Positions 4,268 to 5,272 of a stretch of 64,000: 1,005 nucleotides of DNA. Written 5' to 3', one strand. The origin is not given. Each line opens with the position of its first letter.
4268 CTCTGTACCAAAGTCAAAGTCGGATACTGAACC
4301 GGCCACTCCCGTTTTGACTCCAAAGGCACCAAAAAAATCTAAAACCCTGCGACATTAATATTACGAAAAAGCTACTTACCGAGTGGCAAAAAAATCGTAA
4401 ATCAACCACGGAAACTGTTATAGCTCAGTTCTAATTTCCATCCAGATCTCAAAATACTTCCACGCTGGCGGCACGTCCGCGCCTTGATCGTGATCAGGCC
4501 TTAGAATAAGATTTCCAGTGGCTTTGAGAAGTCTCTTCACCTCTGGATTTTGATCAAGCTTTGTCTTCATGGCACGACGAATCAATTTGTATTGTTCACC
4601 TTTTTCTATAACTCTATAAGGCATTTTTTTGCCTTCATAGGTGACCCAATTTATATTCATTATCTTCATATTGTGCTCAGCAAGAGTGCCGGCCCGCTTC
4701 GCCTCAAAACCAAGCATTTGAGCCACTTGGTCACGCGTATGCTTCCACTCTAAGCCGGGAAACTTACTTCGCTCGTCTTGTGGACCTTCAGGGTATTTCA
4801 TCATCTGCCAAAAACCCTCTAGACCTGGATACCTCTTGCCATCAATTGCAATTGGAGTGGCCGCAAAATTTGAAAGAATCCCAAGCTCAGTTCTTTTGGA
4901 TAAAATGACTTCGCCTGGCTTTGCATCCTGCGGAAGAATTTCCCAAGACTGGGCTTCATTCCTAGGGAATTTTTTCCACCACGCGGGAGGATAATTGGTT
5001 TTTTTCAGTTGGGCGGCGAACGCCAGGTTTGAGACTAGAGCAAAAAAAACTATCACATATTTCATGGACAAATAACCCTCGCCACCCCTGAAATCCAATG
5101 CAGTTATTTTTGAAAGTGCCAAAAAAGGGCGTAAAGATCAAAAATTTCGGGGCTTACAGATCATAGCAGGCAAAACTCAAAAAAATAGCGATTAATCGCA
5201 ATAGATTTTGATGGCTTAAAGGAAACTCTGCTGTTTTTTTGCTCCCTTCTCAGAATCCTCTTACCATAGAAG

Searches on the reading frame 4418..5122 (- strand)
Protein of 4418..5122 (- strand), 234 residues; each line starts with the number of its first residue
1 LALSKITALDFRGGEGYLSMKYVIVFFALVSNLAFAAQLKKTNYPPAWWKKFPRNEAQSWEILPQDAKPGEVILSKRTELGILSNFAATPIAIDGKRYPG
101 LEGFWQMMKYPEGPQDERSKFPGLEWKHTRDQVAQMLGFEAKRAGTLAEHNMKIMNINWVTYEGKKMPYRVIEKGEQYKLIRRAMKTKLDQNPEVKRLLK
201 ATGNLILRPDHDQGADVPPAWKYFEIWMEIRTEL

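Call 60: search_protein_families(library=pfam, proteins=[window:4418-5122:-], max_evalue=0.0001)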
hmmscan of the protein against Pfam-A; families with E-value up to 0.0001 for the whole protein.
window:4418-5122:- (234 aa): 1 family
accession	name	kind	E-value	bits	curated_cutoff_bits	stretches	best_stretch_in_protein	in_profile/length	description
PF08010.17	Phage_30_3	-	7.8e-05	23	36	0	82-118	6-42/138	Bacteriophage protein GP30.3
